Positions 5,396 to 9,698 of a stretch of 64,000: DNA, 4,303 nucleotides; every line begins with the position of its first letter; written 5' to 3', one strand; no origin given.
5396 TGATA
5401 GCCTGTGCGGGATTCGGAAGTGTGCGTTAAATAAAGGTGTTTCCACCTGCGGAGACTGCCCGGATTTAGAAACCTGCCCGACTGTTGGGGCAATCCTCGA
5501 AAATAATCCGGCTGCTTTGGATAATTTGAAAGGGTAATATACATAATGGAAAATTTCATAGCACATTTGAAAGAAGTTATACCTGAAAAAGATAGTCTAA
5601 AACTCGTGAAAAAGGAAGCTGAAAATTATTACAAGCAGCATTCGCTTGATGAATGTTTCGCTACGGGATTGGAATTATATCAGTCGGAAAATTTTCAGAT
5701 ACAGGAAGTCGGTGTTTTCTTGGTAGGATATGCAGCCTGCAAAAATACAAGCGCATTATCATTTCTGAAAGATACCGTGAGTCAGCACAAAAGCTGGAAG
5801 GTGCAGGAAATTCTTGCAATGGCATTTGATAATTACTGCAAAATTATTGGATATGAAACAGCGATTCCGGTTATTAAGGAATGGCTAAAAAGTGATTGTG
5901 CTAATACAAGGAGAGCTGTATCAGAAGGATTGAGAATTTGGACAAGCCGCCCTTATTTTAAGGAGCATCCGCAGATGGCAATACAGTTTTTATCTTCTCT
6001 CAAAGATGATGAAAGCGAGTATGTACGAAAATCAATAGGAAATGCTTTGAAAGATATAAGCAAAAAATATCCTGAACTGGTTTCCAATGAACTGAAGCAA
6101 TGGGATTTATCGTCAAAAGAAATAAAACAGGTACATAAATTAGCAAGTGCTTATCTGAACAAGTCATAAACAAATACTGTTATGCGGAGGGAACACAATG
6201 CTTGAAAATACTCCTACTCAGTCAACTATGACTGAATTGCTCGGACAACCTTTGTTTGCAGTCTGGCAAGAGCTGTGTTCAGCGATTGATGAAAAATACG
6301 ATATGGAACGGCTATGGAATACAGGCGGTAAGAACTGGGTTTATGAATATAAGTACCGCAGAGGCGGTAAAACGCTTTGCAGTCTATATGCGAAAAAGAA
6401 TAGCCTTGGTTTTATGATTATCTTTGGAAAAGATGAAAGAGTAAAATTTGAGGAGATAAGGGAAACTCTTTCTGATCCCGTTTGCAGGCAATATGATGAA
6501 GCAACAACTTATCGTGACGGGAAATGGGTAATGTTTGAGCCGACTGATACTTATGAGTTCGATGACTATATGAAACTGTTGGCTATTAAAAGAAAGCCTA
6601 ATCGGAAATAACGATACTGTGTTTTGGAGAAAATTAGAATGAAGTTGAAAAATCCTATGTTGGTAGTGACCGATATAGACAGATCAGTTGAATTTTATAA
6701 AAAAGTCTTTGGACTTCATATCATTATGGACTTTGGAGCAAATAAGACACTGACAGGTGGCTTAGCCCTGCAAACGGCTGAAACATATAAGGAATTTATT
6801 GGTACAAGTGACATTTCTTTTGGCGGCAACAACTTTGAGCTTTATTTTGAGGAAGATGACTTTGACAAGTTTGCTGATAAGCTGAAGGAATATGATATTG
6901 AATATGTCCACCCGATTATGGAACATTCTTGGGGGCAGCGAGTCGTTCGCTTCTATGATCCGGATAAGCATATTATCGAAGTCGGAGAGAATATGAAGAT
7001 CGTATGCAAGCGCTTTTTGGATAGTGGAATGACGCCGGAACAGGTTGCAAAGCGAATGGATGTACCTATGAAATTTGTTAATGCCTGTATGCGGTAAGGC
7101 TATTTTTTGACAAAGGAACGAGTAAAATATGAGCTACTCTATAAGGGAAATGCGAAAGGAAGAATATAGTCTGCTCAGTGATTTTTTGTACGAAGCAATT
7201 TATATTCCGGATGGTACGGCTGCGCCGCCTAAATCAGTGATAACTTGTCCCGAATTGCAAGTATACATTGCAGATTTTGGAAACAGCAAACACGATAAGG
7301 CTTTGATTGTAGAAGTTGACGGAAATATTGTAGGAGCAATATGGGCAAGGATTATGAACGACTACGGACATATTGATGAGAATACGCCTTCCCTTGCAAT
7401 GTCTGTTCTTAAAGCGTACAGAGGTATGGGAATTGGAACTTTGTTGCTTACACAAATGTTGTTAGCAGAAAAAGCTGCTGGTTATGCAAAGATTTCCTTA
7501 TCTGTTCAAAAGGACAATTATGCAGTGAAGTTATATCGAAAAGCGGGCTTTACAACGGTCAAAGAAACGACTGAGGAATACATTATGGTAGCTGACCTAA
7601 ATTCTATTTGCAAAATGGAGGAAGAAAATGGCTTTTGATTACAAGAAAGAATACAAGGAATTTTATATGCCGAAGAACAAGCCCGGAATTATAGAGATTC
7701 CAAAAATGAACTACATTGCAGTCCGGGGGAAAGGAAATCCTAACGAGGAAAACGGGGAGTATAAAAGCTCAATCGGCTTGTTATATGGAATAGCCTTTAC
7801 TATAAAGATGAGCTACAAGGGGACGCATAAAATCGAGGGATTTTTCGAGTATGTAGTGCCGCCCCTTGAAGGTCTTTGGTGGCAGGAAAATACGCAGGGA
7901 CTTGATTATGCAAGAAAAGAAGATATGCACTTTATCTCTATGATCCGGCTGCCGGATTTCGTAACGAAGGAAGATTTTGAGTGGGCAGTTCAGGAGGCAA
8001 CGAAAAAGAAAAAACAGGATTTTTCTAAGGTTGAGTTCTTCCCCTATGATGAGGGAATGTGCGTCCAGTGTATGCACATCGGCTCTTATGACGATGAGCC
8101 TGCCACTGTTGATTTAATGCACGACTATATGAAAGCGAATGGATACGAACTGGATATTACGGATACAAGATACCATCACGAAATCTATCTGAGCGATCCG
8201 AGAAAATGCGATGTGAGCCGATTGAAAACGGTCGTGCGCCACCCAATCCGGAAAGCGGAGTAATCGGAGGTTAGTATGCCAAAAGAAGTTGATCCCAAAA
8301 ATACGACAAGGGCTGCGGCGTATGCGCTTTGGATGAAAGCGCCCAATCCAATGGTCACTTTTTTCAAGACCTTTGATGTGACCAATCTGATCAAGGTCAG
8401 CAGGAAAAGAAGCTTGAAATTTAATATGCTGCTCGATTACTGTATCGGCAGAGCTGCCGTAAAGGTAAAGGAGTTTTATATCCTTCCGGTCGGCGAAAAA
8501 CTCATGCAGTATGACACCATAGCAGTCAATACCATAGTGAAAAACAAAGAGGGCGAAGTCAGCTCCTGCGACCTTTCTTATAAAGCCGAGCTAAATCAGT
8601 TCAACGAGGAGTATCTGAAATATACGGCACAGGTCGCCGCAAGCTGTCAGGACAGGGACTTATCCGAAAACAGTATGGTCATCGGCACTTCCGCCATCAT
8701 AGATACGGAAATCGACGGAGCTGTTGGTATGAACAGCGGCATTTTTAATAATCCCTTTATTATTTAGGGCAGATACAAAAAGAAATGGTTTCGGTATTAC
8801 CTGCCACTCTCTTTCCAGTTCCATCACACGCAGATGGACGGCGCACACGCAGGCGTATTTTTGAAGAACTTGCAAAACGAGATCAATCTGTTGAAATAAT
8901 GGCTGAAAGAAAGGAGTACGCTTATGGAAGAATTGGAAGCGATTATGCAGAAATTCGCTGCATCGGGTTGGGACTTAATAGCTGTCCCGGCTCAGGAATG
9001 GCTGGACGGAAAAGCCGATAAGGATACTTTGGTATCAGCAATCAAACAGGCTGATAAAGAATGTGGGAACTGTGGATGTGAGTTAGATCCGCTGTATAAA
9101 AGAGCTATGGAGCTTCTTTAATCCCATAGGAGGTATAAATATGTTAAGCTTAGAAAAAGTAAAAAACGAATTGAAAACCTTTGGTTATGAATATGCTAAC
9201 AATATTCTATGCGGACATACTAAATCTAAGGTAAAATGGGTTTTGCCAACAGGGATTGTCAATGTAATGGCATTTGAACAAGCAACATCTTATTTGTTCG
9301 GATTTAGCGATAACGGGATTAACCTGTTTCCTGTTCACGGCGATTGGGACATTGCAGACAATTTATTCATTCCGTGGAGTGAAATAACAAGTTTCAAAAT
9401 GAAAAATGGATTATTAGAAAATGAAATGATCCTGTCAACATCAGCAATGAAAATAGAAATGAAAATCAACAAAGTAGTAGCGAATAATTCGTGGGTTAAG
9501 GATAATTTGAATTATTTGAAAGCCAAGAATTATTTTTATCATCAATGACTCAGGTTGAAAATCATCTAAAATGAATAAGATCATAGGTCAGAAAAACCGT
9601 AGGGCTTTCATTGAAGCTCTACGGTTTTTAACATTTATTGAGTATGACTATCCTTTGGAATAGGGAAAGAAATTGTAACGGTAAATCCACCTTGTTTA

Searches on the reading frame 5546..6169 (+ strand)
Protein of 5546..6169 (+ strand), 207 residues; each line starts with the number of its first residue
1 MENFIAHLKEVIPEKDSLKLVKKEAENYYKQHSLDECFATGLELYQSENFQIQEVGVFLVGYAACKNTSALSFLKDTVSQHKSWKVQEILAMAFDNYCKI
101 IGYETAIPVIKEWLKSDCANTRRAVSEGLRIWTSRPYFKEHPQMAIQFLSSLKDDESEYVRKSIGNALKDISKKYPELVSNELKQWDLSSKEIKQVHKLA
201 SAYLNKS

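Call 6: search_protein_families(library=pfam, proteins=[window:5546-6169:+], max_evalue=0.01)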
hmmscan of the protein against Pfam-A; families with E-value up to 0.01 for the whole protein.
window:5546-6169:+ (207 aa): 4 families
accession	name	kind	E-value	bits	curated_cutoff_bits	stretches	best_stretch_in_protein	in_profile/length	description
PF08713.17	DNA_alkylation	-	5.7e-14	52.8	21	1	22-181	36-192/213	DNA alkylation repair enzyme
PF13646.12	HEAT_2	-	4.4e-10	40.2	27.7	2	74-169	4-88/88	HEAT repeats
PF02985.28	HEAT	-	1.4e-05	25.3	23.5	0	148-174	5-30/31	HEAT repeat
PF12830.13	Nipped-B_C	-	0.0075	16.8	26.4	0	141-183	41-83/186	Sister chromatid cohesion C-terminus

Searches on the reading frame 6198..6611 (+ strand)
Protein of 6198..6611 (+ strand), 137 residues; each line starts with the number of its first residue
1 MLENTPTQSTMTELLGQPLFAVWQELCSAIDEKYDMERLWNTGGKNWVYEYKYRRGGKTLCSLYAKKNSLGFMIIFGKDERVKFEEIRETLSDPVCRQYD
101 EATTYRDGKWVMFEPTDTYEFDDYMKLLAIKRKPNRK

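Call 6: search_protein_families(library=pfam, proteins=[window:6198-6611:+], max_evalue=0.01)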
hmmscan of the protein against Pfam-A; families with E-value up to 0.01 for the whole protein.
window:6198-6611:+ (137 aa): 1 family
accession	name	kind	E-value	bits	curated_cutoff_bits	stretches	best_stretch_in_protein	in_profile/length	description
PF12663.12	DUF3788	-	4.3e-39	133.9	25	1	4-132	2-128/128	Protein of unknown function (DUF3788)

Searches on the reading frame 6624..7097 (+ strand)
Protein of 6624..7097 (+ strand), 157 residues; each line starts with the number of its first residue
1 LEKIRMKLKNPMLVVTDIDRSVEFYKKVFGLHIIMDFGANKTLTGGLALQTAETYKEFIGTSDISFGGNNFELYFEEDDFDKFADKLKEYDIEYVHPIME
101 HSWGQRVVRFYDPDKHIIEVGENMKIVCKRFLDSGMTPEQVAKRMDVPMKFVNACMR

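Call 6: search_protein_families(library=pfam, proteins=[window:6624-7097:+], max_evalue=0.01)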
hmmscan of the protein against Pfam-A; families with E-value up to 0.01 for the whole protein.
window:6624-7097:+ (157 aa): 3 families
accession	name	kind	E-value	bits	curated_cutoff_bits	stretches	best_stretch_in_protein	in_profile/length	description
PF12681.13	Glyoxalase_2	-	1.3e-38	132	30.1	1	9-124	2-117/118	Glyoxalase-like domain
PF00903.31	Glyoxalase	-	2.1e-14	54.4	20.6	1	11-120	5-121/121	Glyoxalase/Bleomycin resistance protein/Dioxygenase superfamily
PF22677.2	Ble-like_N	-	1.6e-08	34.6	24.5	1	10-40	4-35/41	Bleomycin resistance protein-like N-terminal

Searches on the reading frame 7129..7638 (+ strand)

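Call 7: search_protein_families(library=pfam, proteins=[window:7129-7638:+], max_evalue=0.01)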
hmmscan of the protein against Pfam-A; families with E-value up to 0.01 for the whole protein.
window:7129-7638:+ (169 aa): 4 families
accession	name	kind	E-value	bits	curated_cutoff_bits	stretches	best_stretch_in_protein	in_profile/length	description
PF00583.31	Acetyltransf_1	-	4e-14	53.3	20.7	1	48-141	25-116/116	Acetyltransferase (GNAT) family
PF13508.13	Acetyltransf_7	-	1.1e-13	51.8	27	1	57-142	4-83/84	Acetyltransferase (GNAT) domain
PF13673.13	Acetyltransf_10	-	8.6e-13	48.8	23.6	1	53-150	28-116/128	Acetyltransferase (GNAT) domain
PF08445.16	FR47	-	0.00015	22.1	22.1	1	90-147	26-83/86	FR47-like protein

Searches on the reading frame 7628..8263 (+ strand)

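Call 7: search_protein_families(library=pfam, proteins=[window:7628-8263:+], max_evalue=0.01)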
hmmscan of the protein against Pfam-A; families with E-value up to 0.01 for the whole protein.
window:7628-8263:+ (211 aa): 1 family
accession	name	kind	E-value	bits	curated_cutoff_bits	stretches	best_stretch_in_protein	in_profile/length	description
PF06445.20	GyrI-like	-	1.8e-18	67.7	26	1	19-207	3-154/155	GyrI-like small molecule binding domain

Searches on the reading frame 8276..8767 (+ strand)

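Call 7: search_protein_families(library=pfam, proteins=[window:8276-8767:+], max_evalue=0.01)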
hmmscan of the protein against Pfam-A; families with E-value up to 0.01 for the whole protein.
window:8276-8767:+ (163 aa): 1 family
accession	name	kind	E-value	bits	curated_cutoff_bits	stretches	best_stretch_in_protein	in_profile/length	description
PF00302.23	CAT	-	5.4e-06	27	23.5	1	15-121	16-123/205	Chloramphenicol acetyltransferase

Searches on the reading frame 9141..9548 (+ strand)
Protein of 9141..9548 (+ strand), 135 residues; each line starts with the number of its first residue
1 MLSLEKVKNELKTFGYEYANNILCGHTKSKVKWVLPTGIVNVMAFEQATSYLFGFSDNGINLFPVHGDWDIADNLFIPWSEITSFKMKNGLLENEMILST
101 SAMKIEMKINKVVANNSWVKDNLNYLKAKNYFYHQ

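Call 7: search_protein_families(library=pfam, proteins=[window:9141-9548:+], max_evalue=0.01)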
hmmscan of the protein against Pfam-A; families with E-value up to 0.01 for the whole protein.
window:9141-9548:+ (135 aa): 2 families
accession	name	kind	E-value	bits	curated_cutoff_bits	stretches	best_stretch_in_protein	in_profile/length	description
PF18923.6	DUF5673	-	0.0017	18.7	26.7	0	74-111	14-51/66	Domain of unknown function (DUF5673)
PF14470.12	bPH_3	-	0.0032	18.3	23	1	77-111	48-83/95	Bacterial PH domain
